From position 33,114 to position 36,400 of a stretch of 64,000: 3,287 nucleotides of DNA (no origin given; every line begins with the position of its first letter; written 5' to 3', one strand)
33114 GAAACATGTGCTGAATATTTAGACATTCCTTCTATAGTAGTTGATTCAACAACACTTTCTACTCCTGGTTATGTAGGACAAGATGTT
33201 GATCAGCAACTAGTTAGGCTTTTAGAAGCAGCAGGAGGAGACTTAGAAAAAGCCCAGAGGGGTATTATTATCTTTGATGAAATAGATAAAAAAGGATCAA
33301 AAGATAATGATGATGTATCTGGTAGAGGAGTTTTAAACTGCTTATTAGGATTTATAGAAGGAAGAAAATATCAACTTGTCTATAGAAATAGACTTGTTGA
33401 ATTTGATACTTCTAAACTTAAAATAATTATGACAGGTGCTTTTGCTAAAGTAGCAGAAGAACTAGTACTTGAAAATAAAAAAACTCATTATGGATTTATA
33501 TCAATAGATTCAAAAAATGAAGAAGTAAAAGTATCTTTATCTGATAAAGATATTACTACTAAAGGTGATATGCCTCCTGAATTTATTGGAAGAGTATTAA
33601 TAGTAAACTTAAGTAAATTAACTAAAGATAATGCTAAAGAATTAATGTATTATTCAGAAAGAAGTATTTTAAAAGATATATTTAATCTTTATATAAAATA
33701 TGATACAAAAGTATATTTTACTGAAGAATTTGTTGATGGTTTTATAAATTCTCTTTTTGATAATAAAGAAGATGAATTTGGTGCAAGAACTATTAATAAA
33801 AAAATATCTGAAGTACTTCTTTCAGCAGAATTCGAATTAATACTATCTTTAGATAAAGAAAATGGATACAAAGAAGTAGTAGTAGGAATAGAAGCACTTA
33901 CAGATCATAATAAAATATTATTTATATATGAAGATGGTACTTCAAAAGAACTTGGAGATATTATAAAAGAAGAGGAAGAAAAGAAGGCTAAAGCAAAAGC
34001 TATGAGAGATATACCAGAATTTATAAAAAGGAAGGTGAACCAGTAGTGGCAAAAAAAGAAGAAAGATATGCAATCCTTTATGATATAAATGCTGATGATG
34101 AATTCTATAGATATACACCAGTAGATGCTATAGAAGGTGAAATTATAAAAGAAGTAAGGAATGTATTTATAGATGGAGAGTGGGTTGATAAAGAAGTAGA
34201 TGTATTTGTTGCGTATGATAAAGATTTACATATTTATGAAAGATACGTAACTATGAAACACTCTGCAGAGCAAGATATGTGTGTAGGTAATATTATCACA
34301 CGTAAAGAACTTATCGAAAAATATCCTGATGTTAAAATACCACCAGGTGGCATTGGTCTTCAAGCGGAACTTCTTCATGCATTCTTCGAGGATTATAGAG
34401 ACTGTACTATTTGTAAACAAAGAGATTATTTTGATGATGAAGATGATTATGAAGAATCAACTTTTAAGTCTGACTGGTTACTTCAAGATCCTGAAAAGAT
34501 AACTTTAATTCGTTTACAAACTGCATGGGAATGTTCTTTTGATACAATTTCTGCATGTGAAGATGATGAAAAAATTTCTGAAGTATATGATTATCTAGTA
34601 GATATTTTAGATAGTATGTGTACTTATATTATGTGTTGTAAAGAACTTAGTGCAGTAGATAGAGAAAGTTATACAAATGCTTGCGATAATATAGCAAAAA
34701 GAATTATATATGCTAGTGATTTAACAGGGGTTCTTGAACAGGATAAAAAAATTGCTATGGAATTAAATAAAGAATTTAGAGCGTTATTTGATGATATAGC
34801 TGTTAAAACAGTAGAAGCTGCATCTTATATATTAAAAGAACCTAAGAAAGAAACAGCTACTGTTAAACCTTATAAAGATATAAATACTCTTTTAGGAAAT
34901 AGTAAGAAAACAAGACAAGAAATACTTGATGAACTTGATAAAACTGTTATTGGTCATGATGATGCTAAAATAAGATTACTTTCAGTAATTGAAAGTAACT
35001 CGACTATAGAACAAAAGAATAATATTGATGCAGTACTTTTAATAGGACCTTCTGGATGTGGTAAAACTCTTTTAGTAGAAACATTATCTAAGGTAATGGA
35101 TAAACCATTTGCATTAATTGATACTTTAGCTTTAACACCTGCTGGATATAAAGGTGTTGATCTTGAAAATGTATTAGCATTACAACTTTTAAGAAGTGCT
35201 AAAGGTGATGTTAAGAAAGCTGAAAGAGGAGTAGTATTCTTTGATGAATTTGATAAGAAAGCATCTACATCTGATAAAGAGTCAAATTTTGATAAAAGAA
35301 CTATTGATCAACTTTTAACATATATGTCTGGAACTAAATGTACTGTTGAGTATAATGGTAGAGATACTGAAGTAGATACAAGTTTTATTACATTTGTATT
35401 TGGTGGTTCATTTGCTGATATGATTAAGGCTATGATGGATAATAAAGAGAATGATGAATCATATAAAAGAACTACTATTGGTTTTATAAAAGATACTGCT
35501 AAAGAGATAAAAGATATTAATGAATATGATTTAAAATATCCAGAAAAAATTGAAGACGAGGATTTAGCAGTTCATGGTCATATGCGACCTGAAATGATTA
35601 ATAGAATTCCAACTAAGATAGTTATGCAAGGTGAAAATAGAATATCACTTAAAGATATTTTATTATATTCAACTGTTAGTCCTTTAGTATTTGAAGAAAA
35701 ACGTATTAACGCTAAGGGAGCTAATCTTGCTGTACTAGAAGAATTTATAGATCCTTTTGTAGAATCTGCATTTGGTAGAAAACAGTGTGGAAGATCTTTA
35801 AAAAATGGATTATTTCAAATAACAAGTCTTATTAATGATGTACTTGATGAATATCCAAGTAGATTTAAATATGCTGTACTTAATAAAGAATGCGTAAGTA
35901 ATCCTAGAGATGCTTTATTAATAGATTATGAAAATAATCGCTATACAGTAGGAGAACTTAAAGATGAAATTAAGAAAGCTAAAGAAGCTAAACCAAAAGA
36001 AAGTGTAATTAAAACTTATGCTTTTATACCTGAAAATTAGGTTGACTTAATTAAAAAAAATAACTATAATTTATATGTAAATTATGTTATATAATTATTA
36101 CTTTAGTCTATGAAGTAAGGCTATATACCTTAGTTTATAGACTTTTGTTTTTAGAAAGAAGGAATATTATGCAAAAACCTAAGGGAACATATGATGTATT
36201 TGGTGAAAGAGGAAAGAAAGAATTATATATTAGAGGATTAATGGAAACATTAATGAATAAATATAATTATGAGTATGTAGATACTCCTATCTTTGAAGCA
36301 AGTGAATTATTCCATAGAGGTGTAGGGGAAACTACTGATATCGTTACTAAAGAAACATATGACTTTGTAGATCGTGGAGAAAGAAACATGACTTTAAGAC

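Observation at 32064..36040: Translationally coupled pair of ClpX-family AAA+ paralogs with novel N-terminal domains, wedged into the conserved rel-dtd-hisS block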

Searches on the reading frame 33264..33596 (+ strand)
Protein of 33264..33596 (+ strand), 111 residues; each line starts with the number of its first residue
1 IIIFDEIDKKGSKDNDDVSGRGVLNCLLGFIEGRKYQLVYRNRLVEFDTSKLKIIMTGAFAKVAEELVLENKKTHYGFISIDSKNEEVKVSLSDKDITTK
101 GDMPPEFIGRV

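Call 29: find_related_loci(query=A1, collection=genome_contigs, flank=3500)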
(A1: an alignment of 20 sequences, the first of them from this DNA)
Query A1 (111 aa) in genome_contigs; peptide patterns used: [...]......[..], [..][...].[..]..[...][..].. (x = any residue, [..] = any of these).
599 stretches matched a pattern (row limit reached: there are more); 227 encode a relative of the query (tblastn E <= 1e-3); the best 80 are kept; 80 distinct loci.
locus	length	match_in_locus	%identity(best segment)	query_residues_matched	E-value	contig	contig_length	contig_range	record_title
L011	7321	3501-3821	52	1-110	2e-28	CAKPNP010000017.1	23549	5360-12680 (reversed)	MAG: uncultured Bacilli bacterium isolate REFINED_METABAT215_TOP10_CONTIGS_1500_ASSEMBLY_K77_MERGED__Hadza_PheChl_Fiber-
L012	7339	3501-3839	48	1-110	8e-28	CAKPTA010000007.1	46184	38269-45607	MAG: uncultured Bacilli bacterium isolate REFINED_METABAT215_SUBJECT_CONTIGS_1500_ASSEMBLY_K77_MERGED__Pilot_MoBio_Fiber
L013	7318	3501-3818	50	1-110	5e-27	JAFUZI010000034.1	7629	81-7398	MAG: Bacilli bacterium isolate RGIG4963 Roe_deer_Rumen-4__c63793, whole genome shotgun sequence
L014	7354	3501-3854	48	1-110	2e-26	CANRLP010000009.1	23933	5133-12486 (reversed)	MAG: uncultured Bacilli bacterium isolate Lapin-018__bin93 genome assembly, contig: Lapin-018__NODE_1750_length_23933_co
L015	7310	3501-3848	47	1-111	9e-26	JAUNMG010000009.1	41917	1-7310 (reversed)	MAG: bacterium isolate S31M_St_34 NODE_199_length_41917_cov_10.059386, whole genome shotgun sequence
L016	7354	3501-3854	47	1-110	1e-25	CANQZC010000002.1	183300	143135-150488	MAG: uncultured Bacilli bacterium isolate Lapin-018__bin68 genome assembly, contig: Lapin-018__NODE_30_length_183300_cov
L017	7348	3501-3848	46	1-111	2e-25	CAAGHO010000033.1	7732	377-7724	MAG TPA_asm: Bacilli bacterium, isolate HGM10839, WGS project CAAGHO010000000 data, contig: SRS476276_12_k119_110391, wh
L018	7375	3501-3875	45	1-111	2e-25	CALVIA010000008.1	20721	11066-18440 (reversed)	MAG: uncultured Bacilli bacterium isolate BRZ_KL__bin61 genome assembly, contig: BRZ_KL__NODE_2497_length_20721_cov_8.45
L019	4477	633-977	45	1-110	2e-25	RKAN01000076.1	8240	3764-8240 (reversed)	MAG: bacterium isolate UBG175 contig1407961, whole genome shotgun sequence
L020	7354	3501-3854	45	1-110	2e-25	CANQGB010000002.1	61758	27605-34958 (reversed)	MAG: uncultured Bacilli bacterium isolate Lapin-005__bin86 genome assembly, contig: Lapin-005__NODE_548_length_61758_cov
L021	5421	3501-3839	48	1-110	4e-25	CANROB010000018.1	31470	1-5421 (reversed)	MAG: uncultured Bacilli bacterium isolate Lapin-020__bin65 genome assembly, contig: Lapin-020__NODE_1734_length_31470_co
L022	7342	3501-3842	46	1-110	1e-24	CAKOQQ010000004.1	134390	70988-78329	MAG: uncultured Bacilli bacterium isolate REFINED_METABAT215_TOP10_CONTIGS_1500_ASSEMBLY_K77_MERGED__Hadza_PheChl_Fiber-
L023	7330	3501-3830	45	1-111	2e-24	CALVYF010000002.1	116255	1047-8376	MAG: uncultured Bacilli bacterium isolate BRZ_SL__bin34 genome assembly, contig: BRZ_SL__NODE_163_length_116255_cov_9.41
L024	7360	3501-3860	48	1-110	2e-24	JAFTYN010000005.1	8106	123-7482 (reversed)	MAG: Bacilli bacterium isolate RGIG4266 Roe_deer_Colon.Co__c18795, whole genome shotgun sequence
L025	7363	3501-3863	46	1-111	3e-24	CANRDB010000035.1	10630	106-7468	MAG: uncultured Bacilli bacterium isolate Lapin-026__bin71 genome assembly, contig: Lapin-026__NODE_7906_length_10630_co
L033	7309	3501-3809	46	1-110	4e-23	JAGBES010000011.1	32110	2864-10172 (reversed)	MAG: Bacilli bacterium isolate RGIG9051 Water_deer_Rectum-4__c618, whole genome shotgun sequence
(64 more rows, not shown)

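Call 51: search_protein_families(library=pfam, proteins=[L033:1170-2636:+, L033:42-905:+, L033:5439-6752:+, L019:1375-3654:+], max_evalue=0.001)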
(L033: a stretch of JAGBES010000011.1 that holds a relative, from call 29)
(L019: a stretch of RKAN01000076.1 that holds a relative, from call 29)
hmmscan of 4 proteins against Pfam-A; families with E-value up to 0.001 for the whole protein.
L033:1170-2636:+ (488 aa): 6 families
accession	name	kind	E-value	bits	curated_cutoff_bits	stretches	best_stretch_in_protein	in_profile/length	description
PF00004.35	AAA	-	3.5e-12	47.4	21.2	1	260-367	1-111/131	ATPase family associated with various cellular activities (AAA)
PF17866.7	AAA_lid_6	-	2.3e-08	34.4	24.3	1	413-469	2-60/60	AAA lid domain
PF07728.20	AAA_5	-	3.8e-06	27.4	22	1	259-337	1-83/139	AAA domain (dynein-related subfamily)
PF05496.18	RuvB_N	-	0.00046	20.4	27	0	250-340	26-104/159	Holliday junction DNA helicase RuvB P-loop domain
PF13401.12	AAA_22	-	0.00065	20.5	27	0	259-314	7-64/130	AAA domain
PF00493.29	MCM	-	0.00087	18.9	23.3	0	204-342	4-143/224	MCM P-loop domain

L033:42-905:+ (287 aa): 8 families
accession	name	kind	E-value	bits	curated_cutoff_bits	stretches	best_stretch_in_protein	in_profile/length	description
PF07724.20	AAA_2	-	3.2e-73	245.6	27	1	31-190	1-166/166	AAA domain (Cdc48 subfamily)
PF10431.15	ClpB_D2-small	-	2e-19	69.9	21.9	1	196-275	1-80/81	C-terminal, D2-small domain, of ClpB protein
PF07728.20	AAA_5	-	7.4e-15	55.6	22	1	36-159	2-126/139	AAA domain (dynein-related subfamily)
PF00004.35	AAA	-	4.3e-10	40.6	21.2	1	37-155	2-110/131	ATPase family associated with various cellular activities (AAA)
PF00158.32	Sigma54_activat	-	4.5e-06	26.9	20.2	1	36-154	25-142/168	Sigma-54 interaction domain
PF20720.3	nSTAND3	-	1e-05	25.7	27.2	0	37-74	21-58/155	Novel STAND NTPase 3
PF13401.12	AAA_22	-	1.1e-05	26.1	27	1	35-131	7-110/130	AAA domain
PF01078.27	Mg_chelatase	-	5.8e-05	23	20.3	0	106-194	107-200/207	Magnesium chelatase, subunit ChlI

L033:5439-6752:+ (437 aa): 2 families
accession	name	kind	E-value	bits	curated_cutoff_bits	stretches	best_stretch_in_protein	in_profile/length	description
PF00152.25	tRNA-synt_2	-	1.6e-80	270.9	25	1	116-423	2-299/308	tRNA synthetases class II (D, K and N)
PF01336.31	tRNA_anti-codon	-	9.9e-11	41.9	27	1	20-97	4-74/75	OB-fold nucleic acid binding domain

L019:1375-3654:+ (759 aa): 2 families
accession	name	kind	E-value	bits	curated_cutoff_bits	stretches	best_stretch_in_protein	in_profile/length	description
PF07724.20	AAA_2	-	6.2e-13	49.6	27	1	416-604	7-162/166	AAA domain (Cdc48 subfamily)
PF00004.35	AAA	-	7.1e-08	33.4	21.2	1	417-540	3-99/131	ATPase family associated with various cellular activities (AAA)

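Call 69: search_protein_families(library=padloc, proteins=[L033:1170-2636:+], max_evalue=0.001)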
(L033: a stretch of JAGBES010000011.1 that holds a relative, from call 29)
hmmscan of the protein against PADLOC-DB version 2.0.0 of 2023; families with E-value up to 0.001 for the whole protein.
L033:1170-2636:+ (488 aa): 3 families
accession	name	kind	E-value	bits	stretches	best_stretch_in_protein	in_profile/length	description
PDLC00915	TRIP13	-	8.2e-08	30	1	200-313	5-119/302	TRIP13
PDLC04232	IetA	-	3.6e-06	24.6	1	164-328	29-182/330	-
PDLC02196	IetA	-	4.1e-06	24.5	1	159-328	27-188/374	-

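Call 89: search_protein_families(library=ncbifam, proteins=[L033:1170-2636:+], max_evalue=0.00001)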
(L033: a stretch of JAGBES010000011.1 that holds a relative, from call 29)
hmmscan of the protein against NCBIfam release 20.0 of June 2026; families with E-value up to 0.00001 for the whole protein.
L033:1170-2636:+ (488 aa): 5 families
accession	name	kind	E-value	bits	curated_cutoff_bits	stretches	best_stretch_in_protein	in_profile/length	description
TIGR02881.1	spore_V_K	equivalog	3.9e-60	203.1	422.95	1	219-467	3-259/261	stage V sporulation protein K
TIGR02880.1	cbbX_cfxQ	equivalog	1.8e-54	184.9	459.25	1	206-470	6-279/284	CbbX protein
TIGR03922.1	T7SS_EccA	equivalog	2.4e-45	155.1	466.65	1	205-435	258-500/557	type VII secretion AAA-ATPase EccA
NF000868.0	PRK00080.1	equivalog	5.8e-07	28.7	282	0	254-280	48-74/330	Holliday junction branch migration DNA helicase RuvB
TIGR00635.1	ruvB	equivalog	1.1e-06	28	299.05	0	254-423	27-192/305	Holliday junction branch migration DNA helicase RuvB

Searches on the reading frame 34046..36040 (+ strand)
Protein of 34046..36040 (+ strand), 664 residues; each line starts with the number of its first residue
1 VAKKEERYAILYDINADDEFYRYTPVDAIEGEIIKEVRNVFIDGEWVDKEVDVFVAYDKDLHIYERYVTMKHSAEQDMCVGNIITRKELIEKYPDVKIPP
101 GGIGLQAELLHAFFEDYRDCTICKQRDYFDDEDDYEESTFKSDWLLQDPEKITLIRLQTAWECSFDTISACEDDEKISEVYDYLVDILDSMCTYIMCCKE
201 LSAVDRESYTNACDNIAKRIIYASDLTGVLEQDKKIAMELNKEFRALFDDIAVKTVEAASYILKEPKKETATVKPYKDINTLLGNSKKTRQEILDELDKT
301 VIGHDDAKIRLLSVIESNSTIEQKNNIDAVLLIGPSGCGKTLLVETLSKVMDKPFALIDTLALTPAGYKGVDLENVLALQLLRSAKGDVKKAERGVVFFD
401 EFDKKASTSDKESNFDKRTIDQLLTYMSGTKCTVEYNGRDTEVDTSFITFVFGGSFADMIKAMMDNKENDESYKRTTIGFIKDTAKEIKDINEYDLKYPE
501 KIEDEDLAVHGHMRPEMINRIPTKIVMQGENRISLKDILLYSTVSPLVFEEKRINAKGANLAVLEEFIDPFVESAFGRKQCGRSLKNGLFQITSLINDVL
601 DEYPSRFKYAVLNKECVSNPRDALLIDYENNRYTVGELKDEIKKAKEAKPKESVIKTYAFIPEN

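Call 3: search_protein_families(library=pfam, proteins=[window:34046-36040:+], max_evalue=1)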
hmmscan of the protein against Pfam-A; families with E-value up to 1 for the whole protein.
window:34046-36040:+ (664 aa): 24 families
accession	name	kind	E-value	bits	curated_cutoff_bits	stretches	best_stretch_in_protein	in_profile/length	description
PF07724.20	AAA_2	-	1.8e-13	51.3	27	1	329-523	5-165/166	AAA domain (Cdc48 subfamily)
PF00004.35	AAA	-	2e-13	51.3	21.2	1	330-433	1-98/131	ATPase family associated with various cellular activities (AAA)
PF07728.20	AAA_5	-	9.7e-05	22.8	22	1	330-358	2-31/139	AAA domain (dynein-related subfamily)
PF01078.27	Mg_chelatase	-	0.00029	20.8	20.3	1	330-351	25-46/207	Magnesium chelatase, subunit ChlI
PF00493.29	MCM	-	0.00034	20.2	23.3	1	284-408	9-136/224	MCM P-loop domain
PF01695.23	IstB_IS21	-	0.0014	18.6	24.1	1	270-346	40-111/238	IstB-like ATP binding protein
PF13191.12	AAA_16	-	0.0023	18.9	32.6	1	328-354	25-51/167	AAA ATPase domain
PF03215.21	Rad17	-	0.0028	18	23.8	1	324-351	44-69/186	Rad17 P-loop domain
PF05496.18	RuvB_N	-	0.0028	17.9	27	1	301-357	9-63/159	Holliday junction DNA helicase RuvB P-loop domain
PF13173.12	AAA_14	-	0.0095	16.4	27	1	329-404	4-73/129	AAA domain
PF00005.33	ABC_tran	-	0.01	16.9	25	1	329-352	13-36/137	ABC transporter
PF12775.13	AAA_7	-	0.013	15.5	25.8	1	328-354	34-60/181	P-loop containing dynein motor region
PF00158.32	Sigma54_activat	-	0.016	15.3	20.2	0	323-360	20-58/168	Sigma-54 interaction domain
PF13401.12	AAA_22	-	0.025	15.3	27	1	330-356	8-37/130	AAA domain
PF12917.13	YfbR-like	-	0.025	14.7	25.9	1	163-220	110-163/182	5'-deoxynucleotidase YfbR-like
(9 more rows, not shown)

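Call 4: search_protein_families(library=ncbifam, proteins=[window:34046-36040:+], max_evalue=1)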
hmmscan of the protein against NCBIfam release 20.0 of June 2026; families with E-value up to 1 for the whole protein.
window:34046-36040:+ (664 aa): 34 families (the best 25 are shown)
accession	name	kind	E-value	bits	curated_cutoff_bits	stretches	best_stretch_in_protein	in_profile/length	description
NF003745.1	PRK05342.1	equivalog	2.5e-45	155.1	359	1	254-626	32-408/418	ATP-dependent Clp protease ATP-binding subunit ClpX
TIGR00382.1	clpX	equivalog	1.3e-38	133.1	370.75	1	256-625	37-413/414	ATP-dependent protease ATP-binding subunit ClpX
TIGR00390.1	hslU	equivalog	1.5e-12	47.2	362.45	2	290-377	3-97/441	ATP-dependent protease ATPase subunit HslU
NF041006.2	cell_div_CdvC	equivalog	3.3e-06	26.3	650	1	329-430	136-235/370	cell division protein CdvC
TIGR03346.1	chaperone_ClpB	equivalog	9.6e-06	24.2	1232.1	2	508-588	741-817/853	ATP-dependent chaperone ClpB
TIGR01243.1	CDC48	subfamily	1e-05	24.1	802.65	1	329-431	214-310/733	CDC48 family AAA ATPase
NF003230.0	PRK04195.1-6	equivalog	5.6e-05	22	441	1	299-358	14-68/494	replication factor C large subunit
NF003229.0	PRK04195.1-5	equivalog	9.5e-05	21.3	280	1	300-353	18-70/413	replication factor C large subunit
NF003226.0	PRK04195.1-1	equivalog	0.00021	20.4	588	1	300-403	15-109/405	replication factor C large subunit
NF000868.0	PRK00080.1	equivalog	0.00039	19.4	282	1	295-363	21-87/330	Holliday junction branch migration DNA helicase RuvB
NF003069.1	PRK03992.1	subfamily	0.0007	18.8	500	1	329-430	167-265/379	proteasome-activating nucleotidase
NF008118.0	PRK10865.1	equivalog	0.00095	17.2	1417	1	290-351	559-622/857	ATP-dependent chaperone ClpB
TIGR00635.1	ruvB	equivalog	0.0021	17.2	299.05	1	302-377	7-76/305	Holliday junction branch migration DNA helicase RuvB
TIGR01242.2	TIGR01242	subfamily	0.0022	17.1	500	1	329-430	150-248/362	proteasome-activating nucleotidase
NF033607.0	disagg_AAA_ClpG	exception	0.0049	14.8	1900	1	498-541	761-805/932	AAA family protein disaggregase ClpG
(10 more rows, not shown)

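Call 15: find_homologous_proteins(query=window:34046-36037:+)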
Query window:34046-36037:+ (664 aa): 176 proteins with E <= 0.001 among 8000 candidates; the best 120 are listed.
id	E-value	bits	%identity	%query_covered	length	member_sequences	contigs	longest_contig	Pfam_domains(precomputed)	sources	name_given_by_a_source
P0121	2.9e-241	821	58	95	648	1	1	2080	PF07724.21,PF00004.36,PF07728.21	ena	-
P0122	6.1e-32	129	33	56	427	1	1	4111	PF07724.21,PF06689.20,PF00493.30,PF00004.36,PF13401.13,PF07728.21,PF01078.28,PF10431.16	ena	-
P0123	1.9e-31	127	35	48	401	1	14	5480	PF13173.13,PF00158.33,PF07724.21,PF06689.20,PF00493.30,PF00004.36,PF05496.19,PF07728.21,PF01078.28,PF10431.16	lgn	-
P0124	2.0e-31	127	34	45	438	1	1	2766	PF00158.33,PF07724.21,PF00493.30,PF00004.36,PF13401.13,PF05496.19,PF07728.21,PF01078.28,PF10431.16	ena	-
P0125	1.0e-30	125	30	55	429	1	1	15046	PF00158.33,PF07724.21,PF00493.30,PF00004.36,PF13401.13,PF07728.21,PF01078.28,PF10431.16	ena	-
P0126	2.5e-30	124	37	37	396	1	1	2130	PF13173.13,PF00158.33,PF07724.21,PF06689.20,PF00493.30,PF00004.36,PF13401.13,PF05496.19,PF07728.21,PF01078.28,PF10431.16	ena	-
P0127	2.5e-30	124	38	37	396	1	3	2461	PF13173.13,PF00158.33,PF07724.21,PF06689.20,PF00493.30,PF00004.36,PF13401.13,PF05496.19,PF07728.21,PF01078.28,PF10431.16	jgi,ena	-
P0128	2.5e-30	124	38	37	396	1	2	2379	PF13173.13,PF00158.33,PF07724.21,PF06689.20,PF00493.30,PF00004.36,PF13401.13,PF05496.19,PF07728.21,PF01078.28,PF10431.16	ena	-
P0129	3.2e-30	123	39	35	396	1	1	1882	PF13173.13,PF00158.33,PF07724.21,PF06689.20,PF00493.30,PF00004.36,PF05496.19,PF07728.21,PF01078.28,PF10431.16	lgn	-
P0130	4.5e-30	123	37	37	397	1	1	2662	PF13173.13,PF00158.33,PF07724.21,PF06689.20,PF00493.30,PF00004.36,PF05496.19,PF07728.21,PF01078.28,PF10431.16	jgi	-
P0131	5.5e-30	123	31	56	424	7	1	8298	PF07724.21,PF06689.20,PF00493.30,PF00004.36,PF07728.21,PF01078.28,PF10431.16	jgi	jgi:ATP-dependent Clp protease ATP-binding subunit ClpX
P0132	6.2e-30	122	33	49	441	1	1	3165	PF00158.33,PF07724.21,PF06689.20,PF00493.30,PF00004.36,PF05496.19,PF14532.13,PF07728.21,PF01078.28,PF10431.16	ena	-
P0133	6.5e-30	122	39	35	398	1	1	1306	PF13173.13,PF00158.33,PF07724.21,PF06689.20,PF00493.30,PF00004.36,PF13401.13,PF05496.19,PF07728.21,PF01078.28,PF10431.16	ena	-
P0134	9.3e-30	122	32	52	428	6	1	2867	PF07724.21,PF06689.20,PF00493.30,PF00004.36,PF13401.13,PF05496.19,PF07728.21,PF01078.28,PF10431.16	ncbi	-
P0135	1.2e-29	122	38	35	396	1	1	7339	PF13173.13,PF00158.33,PF07724.21,PF06689.20,PF00493.30,PF00004.36,PF13401.13,PF05496.19,PF07728.21,PF01078.28,PF10431.16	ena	-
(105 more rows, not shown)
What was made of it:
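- It has few detectable homologues (call 15).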

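Call 17: find_encoding_contigs(protein=P0121, flank=10000, max_places=3)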
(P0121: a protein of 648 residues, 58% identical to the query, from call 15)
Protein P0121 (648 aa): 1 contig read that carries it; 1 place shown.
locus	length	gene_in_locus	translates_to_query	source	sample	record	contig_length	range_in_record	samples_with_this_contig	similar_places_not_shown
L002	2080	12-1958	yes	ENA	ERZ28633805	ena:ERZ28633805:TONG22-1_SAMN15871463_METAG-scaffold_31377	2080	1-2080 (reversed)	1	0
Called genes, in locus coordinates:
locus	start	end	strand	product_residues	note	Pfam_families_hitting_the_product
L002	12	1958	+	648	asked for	PF00004:AAA, PF07724:AAA_2, PF07728:AAA_5 (weak)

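Call 69: search_protein_families(library=padloc, proteins=[window:34046-36037:+], max_evalue=0.001)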
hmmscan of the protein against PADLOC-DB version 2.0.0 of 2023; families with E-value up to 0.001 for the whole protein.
window:34046-36037:+ (664 aa): 6 families
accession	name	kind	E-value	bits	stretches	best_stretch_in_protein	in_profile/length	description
PDLC04606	PDC-M37B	-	5.1e-09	33.8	1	202-354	54-201/390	-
PDLC03838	DolB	-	2e-07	28.6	1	285-353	125-192/375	-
PDLC04232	IetA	-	4.5e-05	21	1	329-424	118-207/330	-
PDLC04231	IetA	-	0.00044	18.1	1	329-425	119-209/262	-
PDLC04140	mad8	-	0.00049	17.7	0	328-403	28-67/314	mads_8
PDLC02196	IetA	-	0.00057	17.4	0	327-412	122-199/374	-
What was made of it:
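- There are weak generic AAA matches to PADLOC IetA/DolB models (call 69).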

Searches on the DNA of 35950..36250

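Call 9: search_rna_families(source=window, start=35950, end=36250, threshold=evalue, max_evalue=1, show_alignments=2)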
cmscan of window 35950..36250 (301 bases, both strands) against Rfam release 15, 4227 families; matches with E-value up to 1: 0.
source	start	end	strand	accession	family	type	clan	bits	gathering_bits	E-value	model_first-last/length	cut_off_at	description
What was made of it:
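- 36105..36152 (+): Hairpin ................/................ plus U-run in the hisS leader. It aligns with the terminator half of the upstream T-box leader with the T-box core missing, so it looks like a decayed second T-box. It is the probable terminator of the A-B transcript. No Rfam hit in this region (call 9).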
